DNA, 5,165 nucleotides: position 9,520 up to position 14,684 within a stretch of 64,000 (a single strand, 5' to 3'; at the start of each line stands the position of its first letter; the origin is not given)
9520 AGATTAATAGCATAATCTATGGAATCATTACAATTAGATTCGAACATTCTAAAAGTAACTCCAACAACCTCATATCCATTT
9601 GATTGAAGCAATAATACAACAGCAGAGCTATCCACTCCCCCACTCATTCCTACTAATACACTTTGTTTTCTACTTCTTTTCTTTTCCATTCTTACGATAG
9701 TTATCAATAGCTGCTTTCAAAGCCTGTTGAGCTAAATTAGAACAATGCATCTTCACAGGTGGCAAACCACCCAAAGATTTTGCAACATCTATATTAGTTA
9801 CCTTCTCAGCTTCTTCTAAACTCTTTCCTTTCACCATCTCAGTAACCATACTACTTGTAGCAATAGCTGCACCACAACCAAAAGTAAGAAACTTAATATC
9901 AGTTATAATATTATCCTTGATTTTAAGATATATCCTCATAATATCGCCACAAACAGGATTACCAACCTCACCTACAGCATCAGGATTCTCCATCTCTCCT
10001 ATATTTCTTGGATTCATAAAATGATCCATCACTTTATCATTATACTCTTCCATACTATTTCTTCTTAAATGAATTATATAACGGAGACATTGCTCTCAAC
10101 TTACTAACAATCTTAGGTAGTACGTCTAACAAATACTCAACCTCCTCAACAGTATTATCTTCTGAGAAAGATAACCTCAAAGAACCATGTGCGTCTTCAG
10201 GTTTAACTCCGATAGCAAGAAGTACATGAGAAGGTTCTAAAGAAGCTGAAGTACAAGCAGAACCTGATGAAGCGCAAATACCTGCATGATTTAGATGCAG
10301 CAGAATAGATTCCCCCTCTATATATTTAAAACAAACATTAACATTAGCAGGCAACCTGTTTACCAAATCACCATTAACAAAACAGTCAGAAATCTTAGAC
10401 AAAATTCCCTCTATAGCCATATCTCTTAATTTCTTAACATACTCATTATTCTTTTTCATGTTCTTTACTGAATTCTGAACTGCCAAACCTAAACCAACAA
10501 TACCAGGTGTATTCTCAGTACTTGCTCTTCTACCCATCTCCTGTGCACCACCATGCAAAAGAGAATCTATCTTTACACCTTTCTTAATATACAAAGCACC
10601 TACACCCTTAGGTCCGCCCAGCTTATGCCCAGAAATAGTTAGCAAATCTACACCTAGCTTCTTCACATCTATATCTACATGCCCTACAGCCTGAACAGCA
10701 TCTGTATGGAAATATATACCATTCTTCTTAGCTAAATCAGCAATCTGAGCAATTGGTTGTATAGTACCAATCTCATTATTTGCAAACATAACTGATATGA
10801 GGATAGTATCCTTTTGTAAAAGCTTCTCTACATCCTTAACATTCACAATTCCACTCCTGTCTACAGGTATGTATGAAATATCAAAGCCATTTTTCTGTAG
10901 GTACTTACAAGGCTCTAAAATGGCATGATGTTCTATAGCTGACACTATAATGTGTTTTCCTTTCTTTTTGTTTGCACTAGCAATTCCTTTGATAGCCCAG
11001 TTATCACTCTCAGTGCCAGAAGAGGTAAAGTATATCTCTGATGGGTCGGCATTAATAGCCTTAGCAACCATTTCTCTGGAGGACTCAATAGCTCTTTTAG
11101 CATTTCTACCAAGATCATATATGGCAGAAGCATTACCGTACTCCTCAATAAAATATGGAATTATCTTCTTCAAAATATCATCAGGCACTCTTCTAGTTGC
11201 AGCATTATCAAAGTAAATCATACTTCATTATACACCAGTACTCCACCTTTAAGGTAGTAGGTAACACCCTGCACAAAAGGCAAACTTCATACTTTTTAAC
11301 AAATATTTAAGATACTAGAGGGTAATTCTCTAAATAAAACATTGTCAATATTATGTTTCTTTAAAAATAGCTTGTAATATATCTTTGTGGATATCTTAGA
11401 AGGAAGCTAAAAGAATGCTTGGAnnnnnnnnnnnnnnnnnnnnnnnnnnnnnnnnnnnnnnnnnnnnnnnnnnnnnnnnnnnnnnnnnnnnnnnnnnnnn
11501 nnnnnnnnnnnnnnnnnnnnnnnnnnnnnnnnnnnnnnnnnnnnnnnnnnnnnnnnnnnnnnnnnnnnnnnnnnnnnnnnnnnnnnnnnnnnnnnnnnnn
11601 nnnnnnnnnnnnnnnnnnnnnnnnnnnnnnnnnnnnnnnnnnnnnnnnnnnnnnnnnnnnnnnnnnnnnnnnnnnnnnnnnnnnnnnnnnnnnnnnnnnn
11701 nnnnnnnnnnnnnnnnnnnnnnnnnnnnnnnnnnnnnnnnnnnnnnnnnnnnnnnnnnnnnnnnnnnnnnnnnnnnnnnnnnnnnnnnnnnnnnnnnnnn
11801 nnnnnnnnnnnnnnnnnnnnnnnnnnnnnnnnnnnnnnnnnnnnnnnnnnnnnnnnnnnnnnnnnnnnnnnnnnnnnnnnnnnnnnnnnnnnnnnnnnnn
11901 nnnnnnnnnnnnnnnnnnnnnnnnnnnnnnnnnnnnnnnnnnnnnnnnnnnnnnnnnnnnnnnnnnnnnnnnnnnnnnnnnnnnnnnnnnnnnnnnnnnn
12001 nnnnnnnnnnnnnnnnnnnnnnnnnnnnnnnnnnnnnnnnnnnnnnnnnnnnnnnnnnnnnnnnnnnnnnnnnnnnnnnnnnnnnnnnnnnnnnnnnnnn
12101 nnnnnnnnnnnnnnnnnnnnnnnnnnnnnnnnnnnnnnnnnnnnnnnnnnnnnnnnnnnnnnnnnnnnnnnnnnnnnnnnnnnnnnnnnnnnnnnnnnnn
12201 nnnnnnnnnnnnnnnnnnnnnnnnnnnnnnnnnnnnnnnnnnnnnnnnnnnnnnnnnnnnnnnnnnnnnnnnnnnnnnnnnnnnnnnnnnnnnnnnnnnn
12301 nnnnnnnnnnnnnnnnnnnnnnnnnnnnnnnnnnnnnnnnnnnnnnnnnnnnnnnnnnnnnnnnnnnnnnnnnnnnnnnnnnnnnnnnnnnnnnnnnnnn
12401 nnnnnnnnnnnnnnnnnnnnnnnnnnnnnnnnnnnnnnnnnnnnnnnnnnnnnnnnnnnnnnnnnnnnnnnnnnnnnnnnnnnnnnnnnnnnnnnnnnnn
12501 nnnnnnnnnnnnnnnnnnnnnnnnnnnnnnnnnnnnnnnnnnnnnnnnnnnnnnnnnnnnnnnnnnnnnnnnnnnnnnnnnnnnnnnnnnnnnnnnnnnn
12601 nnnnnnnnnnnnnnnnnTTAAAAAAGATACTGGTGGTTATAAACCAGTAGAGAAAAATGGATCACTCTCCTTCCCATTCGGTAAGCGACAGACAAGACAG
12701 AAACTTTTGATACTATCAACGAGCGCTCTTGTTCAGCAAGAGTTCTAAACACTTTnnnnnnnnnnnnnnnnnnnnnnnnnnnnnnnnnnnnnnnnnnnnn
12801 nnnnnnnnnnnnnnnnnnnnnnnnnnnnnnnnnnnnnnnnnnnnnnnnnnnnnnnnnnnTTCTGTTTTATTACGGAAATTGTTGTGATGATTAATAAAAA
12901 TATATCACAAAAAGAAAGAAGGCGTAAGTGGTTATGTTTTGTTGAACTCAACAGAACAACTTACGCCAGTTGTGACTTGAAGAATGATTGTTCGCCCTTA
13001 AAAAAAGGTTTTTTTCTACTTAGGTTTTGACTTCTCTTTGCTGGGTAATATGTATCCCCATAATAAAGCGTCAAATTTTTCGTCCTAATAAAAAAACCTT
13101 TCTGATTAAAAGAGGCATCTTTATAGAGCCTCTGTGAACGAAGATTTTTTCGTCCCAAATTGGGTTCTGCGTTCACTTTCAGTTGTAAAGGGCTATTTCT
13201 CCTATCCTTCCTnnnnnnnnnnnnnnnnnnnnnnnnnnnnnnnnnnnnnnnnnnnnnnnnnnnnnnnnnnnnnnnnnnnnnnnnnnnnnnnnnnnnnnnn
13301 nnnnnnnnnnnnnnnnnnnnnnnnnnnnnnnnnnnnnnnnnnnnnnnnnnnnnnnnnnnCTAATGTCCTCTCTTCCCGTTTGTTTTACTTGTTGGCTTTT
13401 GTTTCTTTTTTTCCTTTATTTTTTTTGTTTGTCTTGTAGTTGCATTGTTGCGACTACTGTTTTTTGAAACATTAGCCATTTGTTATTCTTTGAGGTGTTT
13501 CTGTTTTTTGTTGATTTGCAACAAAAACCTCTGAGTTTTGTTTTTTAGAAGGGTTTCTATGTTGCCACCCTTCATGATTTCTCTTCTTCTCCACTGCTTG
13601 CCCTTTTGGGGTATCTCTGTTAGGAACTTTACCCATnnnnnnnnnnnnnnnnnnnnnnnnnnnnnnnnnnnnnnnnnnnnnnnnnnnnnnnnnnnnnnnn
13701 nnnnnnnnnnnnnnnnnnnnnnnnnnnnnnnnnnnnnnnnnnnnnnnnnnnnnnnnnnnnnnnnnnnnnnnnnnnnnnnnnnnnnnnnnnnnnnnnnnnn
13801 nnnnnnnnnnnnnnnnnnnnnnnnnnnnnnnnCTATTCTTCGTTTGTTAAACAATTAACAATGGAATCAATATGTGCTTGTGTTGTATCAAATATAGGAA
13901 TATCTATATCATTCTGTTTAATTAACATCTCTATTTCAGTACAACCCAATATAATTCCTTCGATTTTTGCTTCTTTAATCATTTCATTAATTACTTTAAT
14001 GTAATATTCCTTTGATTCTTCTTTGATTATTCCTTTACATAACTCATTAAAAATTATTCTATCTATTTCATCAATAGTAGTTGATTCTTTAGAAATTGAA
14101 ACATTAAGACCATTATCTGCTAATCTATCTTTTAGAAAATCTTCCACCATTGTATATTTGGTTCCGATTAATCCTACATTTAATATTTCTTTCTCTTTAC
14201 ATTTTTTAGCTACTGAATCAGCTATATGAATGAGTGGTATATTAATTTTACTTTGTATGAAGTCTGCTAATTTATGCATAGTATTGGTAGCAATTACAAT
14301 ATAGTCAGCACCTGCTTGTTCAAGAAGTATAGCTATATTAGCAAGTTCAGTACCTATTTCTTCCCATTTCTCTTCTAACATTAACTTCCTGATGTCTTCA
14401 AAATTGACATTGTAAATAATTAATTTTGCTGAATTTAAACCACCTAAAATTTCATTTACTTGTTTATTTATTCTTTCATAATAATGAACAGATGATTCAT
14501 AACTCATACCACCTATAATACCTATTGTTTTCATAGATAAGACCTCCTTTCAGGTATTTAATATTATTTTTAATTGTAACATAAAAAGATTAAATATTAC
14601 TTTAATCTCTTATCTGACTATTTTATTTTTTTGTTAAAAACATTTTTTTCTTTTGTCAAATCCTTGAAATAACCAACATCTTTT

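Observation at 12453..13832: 1.38-kb ORF-poor region organised as consecutive promoter-to-terminator units on the minus strand, with a micro-gene and candidate structured RNAs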

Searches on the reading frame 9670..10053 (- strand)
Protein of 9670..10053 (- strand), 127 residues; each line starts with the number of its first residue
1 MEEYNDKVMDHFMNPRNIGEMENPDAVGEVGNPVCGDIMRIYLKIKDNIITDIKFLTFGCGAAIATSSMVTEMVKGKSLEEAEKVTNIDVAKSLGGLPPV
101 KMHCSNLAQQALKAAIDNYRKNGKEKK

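Call 91: find_encoding_contigs(protein=window:9670-10053:-, flank=6000, max_places=10)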
Protein window:9670-10053:- (127 aa): 21 contigs read that carry it; 10 places shown.
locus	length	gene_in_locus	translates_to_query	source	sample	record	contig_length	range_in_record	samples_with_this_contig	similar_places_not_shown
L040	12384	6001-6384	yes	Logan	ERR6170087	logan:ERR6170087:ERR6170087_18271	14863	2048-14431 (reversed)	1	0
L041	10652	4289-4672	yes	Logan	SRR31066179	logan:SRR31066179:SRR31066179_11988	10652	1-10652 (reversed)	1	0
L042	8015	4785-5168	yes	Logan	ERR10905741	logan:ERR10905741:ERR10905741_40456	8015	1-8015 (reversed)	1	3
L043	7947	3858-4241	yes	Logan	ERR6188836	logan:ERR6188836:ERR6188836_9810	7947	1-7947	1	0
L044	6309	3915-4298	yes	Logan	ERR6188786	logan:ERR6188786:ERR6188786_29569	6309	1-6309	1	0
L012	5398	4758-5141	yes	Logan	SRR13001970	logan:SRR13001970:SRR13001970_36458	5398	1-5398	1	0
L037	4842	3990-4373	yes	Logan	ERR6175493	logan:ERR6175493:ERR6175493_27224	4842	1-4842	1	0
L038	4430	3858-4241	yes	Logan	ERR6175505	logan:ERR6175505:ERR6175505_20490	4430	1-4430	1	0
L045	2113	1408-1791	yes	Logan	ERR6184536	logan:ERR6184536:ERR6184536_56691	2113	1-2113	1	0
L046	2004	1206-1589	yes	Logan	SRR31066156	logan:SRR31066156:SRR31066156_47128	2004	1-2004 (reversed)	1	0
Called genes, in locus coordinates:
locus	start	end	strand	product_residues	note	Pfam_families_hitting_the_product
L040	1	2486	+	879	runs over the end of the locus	PF01326:PPDK_N, PF00391:PEP-utilizers, PF02896:PEP-utilizers_C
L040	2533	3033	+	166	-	PF00583:Acetyltransf_1, PF13673:Acetyltransf_10, PF13508:Acetyltransf_7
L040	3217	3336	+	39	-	-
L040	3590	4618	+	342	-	PF01565:FAD_binding_4, PF02873:MurB_C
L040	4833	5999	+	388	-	PF00266:Aminotran_5, PF01212:Beta_elim_lyase (weak)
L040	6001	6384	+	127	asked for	PF01592:NifU_N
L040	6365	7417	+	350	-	PF00733:Asn_synthase (faint), PF01171:ATP_bind_3 (faint), PF02540:NAD_synthase (weak), PF03054:tRNA_Me_trans, PF06508:QueC, PF24167:DUF7411 (weak), PF20259:tRNA_Me_trans_M, PF20258:tRNA_Me_trans_C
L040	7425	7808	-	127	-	PF06397:Desulfoferrod_N, PF01880:Desulfoferrodox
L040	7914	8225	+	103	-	PF04024:PspC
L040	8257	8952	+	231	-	PF18917:LiaI-LiaF-like_TM1, PF22570:LiaF-TM, PF18917:LiaI-LiaF-like_TM1 (weak), PF09922:LiaF-like_C (weak)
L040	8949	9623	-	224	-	PF04203:Sortase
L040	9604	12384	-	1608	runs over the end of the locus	?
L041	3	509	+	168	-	?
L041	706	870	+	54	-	-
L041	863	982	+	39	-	-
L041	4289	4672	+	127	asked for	PF01592:NifU_N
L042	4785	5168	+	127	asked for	PF01592:NifU_N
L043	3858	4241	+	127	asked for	PF01592:NifU_N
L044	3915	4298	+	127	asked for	PF01592:NifU_N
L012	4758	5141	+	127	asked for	PF01592:NifU_N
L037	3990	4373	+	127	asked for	PF01592:NifU_N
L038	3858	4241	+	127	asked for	PF01592:NifU_N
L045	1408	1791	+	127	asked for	PF01592:NifU_N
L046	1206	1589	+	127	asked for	PF01592:NifU_N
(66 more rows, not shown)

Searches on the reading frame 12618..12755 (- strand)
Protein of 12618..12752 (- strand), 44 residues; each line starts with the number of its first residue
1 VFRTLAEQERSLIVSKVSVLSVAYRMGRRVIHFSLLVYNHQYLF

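Call 10: search_protein_families(library=pfam, proteins=[window:12618-12752:-], max_evalue=0.1)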
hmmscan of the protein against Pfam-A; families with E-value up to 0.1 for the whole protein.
window:12618-12752:- (44 aa): 0 families

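Call 42: search_protein_families(library=pfam, proteins=[window:12621-12755:-], max_evalue=10)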
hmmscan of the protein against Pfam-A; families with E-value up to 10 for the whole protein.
seq(45 aa): 0 families

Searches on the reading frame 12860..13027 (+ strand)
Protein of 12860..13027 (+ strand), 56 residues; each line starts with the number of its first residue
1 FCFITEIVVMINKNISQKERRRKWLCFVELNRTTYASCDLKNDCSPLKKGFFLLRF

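Call 42: search_protein_families(library=pfam, proteins=[window:12860-13027:+], max_evalue=10)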
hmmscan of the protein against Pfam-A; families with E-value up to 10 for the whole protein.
seq(56 aa): 2 families
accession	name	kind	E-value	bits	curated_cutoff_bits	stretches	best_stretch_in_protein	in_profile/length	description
PF11538.13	Snurportin1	-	0.029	14.9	22.1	1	15-27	14-26/40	Snurportin1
PF07496.21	zf-CW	-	0.067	13.7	27.5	1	11-43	14-46/47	CW-type Zinc Finger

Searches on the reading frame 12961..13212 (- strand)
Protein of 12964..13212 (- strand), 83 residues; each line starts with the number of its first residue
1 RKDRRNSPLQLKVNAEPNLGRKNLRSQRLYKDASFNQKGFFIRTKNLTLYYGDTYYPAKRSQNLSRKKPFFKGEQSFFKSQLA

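Call 10: search_protein_families(library=pfam, proteins=[window:12961-13176:-], max_evalue=0.1)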
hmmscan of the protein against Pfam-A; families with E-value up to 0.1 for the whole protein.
window:12961-13176:- (71 aa): 0 families

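Call 42: search_protein_families(library=pfam, proteins=[window:12964-13212:-], max_evalue=10)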
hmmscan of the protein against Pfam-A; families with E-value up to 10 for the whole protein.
seq(83 aa): 0 families

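Call 43: search_protein_families(library=ncbifam, proteins=[window:12964-13212:-], max_evalue=10)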
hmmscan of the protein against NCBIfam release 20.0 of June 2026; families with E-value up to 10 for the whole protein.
seq(83 aa): 0 families
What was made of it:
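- On Pseudogene / degraded protein gene: The other stop-to-stop frames have no Pfam or NCBIfam hits (calls 42, 43).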

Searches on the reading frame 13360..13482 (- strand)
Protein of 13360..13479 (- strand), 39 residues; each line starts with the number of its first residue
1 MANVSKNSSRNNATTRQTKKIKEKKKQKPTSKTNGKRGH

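Call 10: search_protein_families(library=pfam, proteins=[window:13360-13479:-], max_evalue=0.1)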
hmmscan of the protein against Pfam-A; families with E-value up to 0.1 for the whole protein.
window:13360-13479:- (39 aa): 0 families

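Call 42: search_protein_families(library=pfam, proteins=[window:13363-13479:-], max_evalue=10)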
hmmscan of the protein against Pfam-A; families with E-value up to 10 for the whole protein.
seq(39 aa): 0 families

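Call 43: search_protein_families(library=ncbifam, proteins=[window:13363-13479:-], max_evalue=10)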
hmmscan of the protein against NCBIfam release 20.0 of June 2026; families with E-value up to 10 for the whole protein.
seq(39 aa): 0 families

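Call 53: find_homologous_proteins(query=window:13363-13482:-, max_evalue=10)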
Query seq(40 aa): no candidate shares three 5-residue words with the query. No homologue found.

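Call 69: search_solved_structures(query=window:13363-13479:-, max_evalue=10)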
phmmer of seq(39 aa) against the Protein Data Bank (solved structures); distinct sequences matched with E-value up to 10: 0.

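Call 70: search_protein_families(library=phrogs, proteins=[window:13363-13479:-], max_evalue=1)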
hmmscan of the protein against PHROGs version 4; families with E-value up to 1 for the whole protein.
seq(39 aa): 0 families

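Call 78: search_protein_representatives(protein=window:13360-13479:-)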
Query: 39 residues. Proteins with E-value up to 0.001 (for the whole library): 1; up to 1e-10: 1; up to 1e-30: 0. The best 1 are listed.
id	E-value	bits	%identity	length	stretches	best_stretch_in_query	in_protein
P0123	3.1e-14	65.9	100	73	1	1-39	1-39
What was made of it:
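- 13360..13479 (-): 39-aa very basic ORF. Its ATG overlaps the 54-aa stop by 8 nt. It has a conserved C-terminus, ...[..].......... No other homologue was found in 1.84 billion representatives (call 78).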

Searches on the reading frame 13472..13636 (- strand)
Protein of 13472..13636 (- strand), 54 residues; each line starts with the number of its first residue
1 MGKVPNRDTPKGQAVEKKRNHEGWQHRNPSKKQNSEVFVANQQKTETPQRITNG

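Call 10: search_protein_families(library=pfam, proteins=[window:13472-13636:-], max_evalue=0.1)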
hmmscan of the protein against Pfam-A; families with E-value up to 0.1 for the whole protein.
window:13472-13636:- (54 aa): 0 families

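Call 17: find_encoding_contigs(protein=window:13472-13636:-, flank=4000, max_places=10)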
Protein window:13472-13636:- (54 aa): 2 contigs read that carry it; 2 places shown.
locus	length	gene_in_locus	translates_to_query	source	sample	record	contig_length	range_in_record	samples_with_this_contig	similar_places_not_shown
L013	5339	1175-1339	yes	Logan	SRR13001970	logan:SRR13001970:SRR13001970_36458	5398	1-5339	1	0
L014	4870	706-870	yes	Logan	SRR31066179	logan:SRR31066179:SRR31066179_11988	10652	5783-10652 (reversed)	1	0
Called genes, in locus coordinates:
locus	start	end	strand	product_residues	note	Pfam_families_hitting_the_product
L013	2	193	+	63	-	?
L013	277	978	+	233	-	PF01177:Asp_Glu_race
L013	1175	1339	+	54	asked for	-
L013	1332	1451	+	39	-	-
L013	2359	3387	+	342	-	PF01565:FAD_binding_4, PF02873:MurB_C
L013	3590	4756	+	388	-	PF00266:Aminotran_5, PF01212:Beta_elim_lyase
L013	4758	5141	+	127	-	PF01592:NifU_N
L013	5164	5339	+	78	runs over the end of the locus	?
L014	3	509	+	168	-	?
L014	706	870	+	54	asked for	-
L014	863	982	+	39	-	-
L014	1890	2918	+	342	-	PF01565:FAD_binding_4, PF02873:MurB_C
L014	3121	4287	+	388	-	PF00266:Aminotran_5, PF01212:Beta_elim_lyase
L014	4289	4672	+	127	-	PF01592:NifU_N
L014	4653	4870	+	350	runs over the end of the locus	PF00733:Asn_synthase (faint), PF01171:ATP_bind_3 (faint), PF02540:NAD_synthase (weak), PF03054:tRNA_Me_trans, PF06508:QueC, PF24167:DUF7411 (weak), PF20259:tRNA_Me_trans_M, PF20258:tRNA_Me_trans_C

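Call 34: find_homologous_proteins(query=A3, max_evalue=10)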
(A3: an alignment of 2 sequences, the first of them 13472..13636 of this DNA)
Query A3 (2 sequences) (54 aa, profile of the alignment): 2 proteins with E <= 10 among 3 candidates.
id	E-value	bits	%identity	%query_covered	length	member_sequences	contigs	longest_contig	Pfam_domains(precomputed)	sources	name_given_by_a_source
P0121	1.6e-30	123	33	48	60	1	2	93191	-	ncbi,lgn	-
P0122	4.4e-26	108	100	100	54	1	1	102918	-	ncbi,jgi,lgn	ncbi:MAG: hypothetical protein ACOX6Q_00060 [Candidatus Dojkabacteria bacterium]|jgi:hypothetical pr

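Call 42: search_protein_families(library=pfam, proteins=[window:13475-13636:-], max_evalue=10)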
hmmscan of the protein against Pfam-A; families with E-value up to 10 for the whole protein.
seq(54 aa): 0 families

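Call 43: search_protein_families(library=ncbifam, proteins=[window:13475-13636:-], max_evalue=10)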
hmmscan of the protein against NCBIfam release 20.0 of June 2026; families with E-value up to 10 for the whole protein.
seq(54 aa): 0 families

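Call 68: search_solved_structures(query=window:13475-13636:-, max_evalue=10)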
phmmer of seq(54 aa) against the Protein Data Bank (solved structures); distinct sequences matched with E-value up to 10: 5.
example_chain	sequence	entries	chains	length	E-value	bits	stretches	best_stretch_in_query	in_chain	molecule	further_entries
9oea_L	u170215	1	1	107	0.77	13.8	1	4-54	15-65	5E12 Light Chain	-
2xra_L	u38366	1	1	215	1.2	13.2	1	6-52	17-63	HK20, HUMAN MONOCLONAL ANTIBODY LIGHT CHAIN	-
7k75_B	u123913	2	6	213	1.5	12.9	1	4-52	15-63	Light chain of MAD2-6 IgA Fab | Light chain of MAD2-6 IgG Fab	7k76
4hg4_K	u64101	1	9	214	1.5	12.8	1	4-51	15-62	Fab 2G1 light chain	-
1dql_L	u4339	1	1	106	1.6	12.8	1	6-52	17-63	IGM MEZ IMMUNOGLOBULIN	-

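Call 70: search_protein_families(library=phrogs, proteins=[window:13475-13636:-], max_evalue=1)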
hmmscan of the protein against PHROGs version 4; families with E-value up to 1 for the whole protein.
seq(54 aa): 0 families

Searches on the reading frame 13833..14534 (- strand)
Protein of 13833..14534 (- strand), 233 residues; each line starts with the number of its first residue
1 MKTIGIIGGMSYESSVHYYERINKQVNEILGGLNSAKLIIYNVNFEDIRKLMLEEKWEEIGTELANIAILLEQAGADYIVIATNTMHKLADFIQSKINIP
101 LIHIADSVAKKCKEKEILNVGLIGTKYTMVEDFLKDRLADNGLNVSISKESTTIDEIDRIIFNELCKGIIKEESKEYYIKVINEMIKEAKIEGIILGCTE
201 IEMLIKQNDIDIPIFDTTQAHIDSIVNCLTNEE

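Call 10: search_protein_families(library=pfam, proteins=[window:13833-14534:-], max_evalue=0.1)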
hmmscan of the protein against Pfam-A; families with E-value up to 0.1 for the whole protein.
window:13833-14534:- (233 aa): 3 families
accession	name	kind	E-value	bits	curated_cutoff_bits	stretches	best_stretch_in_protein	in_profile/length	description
PF01177.27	Asp_Glu_race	-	9.8e-40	137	31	1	7-223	1-209/211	Asp/Glu/Hydantoin racemase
PF02548.21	Pantoate_transf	-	0.0031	17.4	28.7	1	61-135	160-231/259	Ketopantoate hydroxymethyltransferase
PF20508.3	DUF6734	-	0.09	12.6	27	1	4-114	166-264/286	Family of unknown function (DUF6734)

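Call 93: search_protein_families(library=ncbifam, proteins=[window:13833-14534:-], max_evalue=0.00001)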
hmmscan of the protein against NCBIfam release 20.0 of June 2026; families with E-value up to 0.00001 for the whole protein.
window:13833-14534:- (233 aa): 4 families
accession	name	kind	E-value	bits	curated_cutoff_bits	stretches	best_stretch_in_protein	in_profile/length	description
NF007569.0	PRK10200.1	equivalog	4.2e-64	216.4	417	1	1-228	1-227/230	aspartate/glutamate racemase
TIGR00035.1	asp_race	subfamily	2e-57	194.5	93.1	1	1-230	2-228/236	amino acid racemase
NF052483.1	racemase_CuyB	equivalog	6.4e-27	95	190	1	4-227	1-223/225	cysteate racemase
TIGR00067.1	glut_race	equivalog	5.2e-09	35.9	146.65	1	67-205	53-187/251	glutamate racemase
